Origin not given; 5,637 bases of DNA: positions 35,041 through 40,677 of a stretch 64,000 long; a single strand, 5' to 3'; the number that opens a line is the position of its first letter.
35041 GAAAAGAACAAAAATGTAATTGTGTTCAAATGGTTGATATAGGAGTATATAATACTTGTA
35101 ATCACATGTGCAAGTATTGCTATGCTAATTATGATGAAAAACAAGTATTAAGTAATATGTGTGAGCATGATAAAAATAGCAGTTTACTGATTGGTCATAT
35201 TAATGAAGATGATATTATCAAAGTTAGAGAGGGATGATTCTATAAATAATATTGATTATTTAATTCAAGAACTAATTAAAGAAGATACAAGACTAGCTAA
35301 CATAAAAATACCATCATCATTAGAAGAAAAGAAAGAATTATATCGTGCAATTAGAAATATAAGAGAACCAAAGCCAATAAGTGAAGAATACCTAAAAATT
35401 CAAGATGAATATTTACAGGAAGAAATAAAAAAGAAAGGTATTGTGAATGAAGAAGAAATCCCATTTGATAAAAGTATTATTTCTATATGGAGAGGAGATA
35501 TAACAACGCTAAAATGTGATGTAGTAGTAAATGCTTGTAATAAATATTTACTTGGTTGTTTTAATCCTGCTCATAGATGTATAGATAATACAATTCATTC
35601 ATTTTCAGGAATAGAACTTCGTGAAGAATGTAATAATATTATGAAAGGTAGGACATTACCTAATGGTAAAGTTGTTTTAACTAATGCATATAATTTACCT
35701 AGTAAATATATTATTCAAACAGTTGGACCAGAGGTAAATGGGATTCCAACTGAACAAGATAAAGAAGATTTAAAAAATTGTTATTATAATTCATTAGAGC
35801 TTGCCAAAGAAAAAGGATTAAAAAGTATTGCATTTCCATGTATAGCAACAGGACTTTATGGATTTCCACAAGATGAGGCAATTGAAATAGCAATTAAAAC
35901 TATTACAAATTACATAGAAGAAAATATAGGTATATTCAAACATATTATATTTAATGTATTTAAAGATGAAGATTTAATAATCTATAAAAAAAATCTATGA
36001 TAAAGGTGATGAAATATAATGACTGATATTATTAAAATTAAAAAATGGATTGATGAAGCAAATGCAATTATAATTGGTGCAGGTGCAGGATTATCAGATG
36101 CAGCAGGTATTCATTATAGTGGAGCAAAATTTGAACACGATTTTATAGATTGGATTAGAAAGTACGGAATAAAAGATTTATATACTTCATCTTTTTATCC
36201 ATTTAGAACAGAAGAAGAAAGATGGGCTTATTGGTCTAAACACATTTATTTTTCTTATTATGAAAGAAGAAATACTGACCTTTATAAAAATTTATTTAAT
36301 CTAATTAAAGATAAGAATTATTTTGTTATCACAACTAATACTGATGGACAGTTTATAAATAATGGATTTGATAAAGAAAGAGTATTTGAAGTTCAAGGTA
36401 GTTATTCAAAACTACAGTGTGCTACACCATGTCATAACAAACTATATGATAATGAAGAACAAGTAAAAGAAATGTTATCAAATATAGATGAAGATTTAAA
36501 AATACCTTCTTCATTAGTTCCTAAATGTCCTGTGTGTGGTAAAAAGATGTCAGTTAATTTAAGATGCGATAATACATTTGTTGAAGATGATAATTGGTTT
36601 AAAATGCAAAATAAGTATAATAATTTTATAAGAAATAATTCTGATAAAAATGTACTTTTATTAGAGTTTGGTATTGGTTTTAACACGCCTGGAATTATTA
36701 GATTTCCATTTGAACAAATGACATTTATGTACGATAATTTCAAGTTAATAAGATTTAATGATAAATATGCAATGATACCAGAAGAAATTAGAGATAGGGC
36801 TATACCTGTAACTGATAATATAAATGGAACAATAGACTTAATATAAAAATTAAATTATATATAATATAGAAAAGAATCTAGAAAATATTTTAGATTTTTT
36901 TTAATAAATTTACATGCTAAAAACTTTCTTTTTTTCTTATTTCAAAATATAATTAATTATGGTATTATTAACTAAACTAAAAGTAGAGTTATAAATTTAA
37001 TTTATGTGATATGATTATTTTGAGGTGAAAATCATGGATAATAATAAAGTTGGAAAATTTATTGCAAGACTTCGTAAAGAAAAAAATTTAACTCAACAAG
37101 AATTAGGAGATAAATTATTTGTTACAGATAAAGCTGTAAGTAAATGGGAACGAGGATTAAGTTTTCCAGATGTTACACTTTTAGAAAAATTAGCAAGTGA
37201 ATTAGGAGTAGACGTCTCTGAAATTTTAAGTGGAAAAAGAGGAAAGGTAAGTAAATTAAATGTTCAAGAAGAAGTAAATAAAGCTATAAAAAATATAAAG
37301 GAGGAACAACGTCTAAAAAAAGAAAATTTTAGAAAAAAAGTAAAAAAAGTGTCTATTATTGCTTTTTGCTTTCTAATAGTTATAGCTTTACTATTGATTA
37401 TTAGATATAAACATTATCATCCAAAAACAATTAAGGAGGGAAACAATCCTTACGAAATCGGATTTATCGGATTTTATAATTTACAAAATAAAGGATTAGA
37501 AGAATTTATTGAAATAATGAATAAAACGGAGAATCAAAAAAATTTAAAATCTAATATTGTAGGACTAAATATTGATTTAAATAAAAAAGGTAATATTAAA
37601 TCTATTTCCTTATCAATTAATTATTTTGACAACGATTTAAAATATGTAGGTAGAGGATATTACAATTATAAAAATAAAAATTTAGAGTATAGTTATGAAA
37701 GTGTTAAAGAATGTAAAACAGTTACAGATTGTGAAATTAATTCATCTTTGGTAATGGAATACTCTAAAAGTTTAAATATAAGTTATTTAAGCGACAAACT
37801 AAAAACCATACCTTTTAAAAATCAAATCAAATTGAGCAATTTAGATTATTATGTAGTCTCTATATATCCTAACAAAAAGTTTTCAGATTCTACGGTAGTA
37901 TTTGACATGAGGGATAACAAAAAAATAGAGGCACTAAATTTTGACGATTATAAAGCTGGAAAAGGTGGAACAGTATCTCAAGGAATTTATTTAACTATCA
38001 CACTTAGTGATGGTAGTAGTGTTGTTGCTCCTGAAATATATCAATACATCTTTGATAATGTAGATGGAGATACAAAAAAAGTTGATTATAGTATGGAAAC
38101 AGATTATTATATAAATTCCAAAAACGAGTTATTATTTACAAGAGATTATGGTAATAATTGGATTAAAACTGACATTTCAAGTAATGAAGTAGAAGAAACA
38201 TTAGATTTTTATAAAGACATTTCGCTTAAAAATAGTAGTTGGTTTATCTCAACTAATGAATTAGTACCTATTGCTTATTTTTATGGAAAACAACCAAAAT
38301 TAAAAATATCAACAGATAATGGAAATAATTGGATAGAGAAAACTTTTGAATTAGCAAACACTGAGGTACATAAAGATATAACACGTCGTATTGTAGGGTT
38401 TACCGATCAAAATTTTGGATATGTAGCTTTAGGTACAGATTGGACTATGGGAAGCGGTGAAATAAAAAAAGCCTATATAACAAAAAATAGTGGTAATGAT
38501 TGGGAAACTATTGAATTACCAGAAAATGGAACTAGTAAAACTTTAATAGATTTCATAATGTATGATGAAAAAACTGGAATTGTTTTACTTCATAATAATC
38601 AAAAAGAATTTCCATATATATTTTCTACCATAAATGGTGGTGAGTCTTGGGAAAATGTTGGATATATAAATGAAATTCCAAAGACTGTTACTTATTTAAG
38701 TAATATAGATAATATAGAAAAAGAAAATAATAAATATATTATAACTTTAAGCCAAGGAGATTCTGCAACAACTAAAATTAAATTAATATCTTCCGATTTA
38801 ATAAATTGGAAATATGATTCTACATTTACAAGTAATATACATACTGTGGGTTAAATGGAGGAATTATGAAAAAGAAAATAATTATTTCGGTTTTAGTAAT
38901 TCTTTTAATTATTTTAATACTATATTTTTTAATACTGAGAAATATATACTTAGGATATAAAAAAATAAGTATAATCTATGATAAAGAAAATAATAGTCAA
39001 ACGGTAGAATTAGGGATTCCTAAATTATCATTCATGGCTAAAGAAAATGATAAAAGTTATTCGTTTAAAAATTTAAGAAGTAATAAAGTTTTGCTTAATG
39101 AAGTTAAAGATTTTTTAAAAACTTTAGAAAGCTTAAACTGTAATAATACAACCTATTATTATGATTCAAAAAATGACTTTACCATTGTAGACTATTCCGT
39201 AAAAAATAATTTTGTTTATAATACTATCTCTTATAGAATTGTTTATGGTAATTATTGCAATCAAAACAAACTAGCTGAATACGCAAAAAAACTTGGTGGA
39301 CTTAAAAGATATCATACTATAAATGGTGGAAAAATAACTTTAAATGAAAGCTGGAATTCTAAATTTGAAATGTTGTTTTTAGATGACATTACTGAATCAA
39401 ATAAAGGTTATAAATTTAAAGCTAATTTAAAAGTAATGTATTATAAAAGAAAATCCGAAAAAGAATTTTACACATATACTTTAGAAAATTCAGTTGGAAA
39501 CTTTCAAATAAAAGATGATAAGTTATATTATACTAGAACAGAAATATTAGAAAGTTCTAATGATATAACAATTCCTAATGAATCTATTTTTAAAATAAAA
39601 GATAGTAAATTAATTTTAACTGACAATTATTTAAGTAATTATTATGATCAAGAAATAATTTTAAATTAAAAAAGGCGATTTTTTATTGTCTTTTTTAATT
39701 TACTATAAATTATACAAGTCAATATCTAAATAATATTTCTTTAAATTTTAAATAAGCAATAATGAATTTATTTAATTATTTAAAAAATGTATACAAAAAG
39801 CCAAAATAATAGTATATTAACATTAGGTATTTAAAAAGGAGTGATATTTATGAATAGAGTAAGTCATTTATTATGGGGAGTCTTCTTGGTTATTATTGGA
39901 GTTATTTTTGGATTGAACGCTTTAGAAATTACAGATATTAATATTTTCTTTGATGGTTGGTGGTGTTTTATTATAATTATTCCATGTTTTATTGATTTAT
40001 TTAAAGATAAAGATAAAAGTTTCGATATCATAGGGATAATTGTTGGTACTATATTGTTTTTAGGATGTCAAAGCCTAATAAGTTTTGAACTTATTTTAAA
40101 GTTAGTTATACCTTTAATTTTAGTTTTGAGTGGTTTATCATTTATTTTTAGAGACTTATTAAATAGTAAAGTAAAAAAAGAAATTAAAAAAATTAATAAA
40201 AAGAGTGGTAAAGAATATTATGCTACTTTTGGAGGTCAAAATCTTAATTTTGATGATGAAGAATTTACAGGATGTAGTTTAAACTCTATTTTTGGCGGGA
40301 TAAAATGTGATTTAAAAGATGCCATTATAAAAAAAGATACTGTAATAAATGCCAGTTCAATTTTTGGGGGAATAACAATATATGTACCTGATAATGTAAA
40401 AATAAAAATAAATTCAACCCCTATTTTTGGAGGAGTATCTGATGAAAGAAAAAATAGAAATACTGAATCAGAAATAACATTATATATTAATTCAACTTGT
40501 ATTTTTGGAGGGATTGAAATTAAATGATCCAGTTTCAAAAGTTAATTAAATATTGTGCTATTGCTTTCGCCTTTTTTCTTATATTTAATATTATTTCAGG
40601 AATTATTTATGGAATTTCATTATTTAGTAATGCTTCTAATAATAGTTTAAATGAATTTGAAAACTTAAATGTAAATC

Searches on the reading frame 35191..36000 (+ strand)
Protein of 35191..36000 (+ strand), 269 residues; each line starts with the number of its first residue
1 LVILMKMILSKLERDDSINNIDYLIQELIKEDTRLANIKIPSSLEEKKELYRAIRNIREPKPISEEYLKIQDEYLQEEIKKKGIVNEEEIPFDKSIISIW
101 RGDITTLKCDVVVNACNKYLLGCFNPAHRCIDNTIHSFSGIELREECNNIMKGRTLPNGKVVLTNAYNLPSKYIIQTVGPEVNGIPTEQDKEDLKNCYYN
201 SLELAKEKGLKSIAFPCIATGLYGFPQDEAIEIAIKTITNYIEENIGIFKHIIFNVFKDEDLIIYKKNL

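Call 78: search_protein_families(library=pfam, proteins=[window:35191-36000:+], max_evalue=0.001)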
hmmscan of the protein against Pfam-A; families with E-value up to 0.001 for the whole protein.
window:35191-36000:+ (269 aa): 1 family
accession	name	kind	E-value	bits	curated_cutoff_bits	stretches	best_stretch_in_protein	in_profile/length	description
PF01661.27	Macro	-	3.3e-36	124.3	22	1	113-234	1-118/118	Macro domain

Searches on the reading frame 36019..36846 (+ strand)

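Call 78: search_protein_families(library=pfam, proteins=[window:36019-36846:+], max_evalue=0.001)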
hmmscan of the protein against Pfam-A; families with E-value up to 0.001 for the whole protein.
window:36019-36846:+ (275 aa): 1 family
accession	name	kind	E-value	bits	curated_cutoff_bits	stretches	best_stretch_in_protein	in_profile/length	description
PF02146.23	SIR2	-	2.3e-05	24.9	24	1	22-180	1-140/180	Sir2 family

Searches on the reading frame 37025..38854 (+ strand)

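Call 78: search_protein_families(library=pfam, proteins=[window:37025-38854:+], max_evalue=0.001)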
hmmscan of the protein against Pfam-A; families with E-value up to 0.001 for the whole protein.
window:37025-38854:+ (609 aa): 3 families
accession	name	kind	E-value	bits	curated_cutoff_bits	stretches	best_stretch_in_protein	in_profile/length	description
PF01381.28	HTH_3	-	7.1e-12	45.6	23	1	13-67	1-55/55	Helix-turn-helix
PF13560.12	HTH_31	-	1.5e-06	28.8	27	1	10-66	3-60/64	Helix-turn-helix domain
PF12844.13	HTH_19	-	1.2e-05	25.6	30.2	1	10-71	1-62/64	Helix-turn-helix domain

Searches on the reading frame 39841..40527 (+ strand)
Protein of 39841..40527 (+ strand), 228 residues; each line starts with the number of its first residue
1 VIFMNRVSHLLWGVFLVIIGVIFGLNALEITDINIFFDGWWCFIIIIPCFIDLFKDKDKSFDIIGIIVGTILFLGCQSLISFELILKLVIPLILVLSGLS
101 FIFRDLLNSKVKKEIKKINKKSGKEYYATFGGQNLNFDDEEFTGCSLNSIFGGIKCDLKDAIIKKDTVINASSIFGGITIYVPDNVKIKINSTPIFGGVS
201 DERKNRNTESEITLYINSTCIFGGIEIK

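Call 78: search_protein_families(library=pfam, proteins=[window:39841-40527:+], max_evalue=0.001)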
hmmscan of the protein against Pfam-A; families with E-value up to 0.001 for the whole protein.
window:39841-40527:+ (228 aa): 2 families
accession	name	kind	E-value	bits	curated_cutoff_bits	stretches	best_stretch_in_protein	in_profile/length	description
PF09922.15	LiaF-like_C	-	8.4e-12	45.4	29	1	130-212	2-87/114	Cell wall-active antibiotics response LiaF, C-terminal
PF22570.1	LiaF-TM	-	1.9e-11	45.1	27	1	11-105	1-94/98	LiaF transmembrane domain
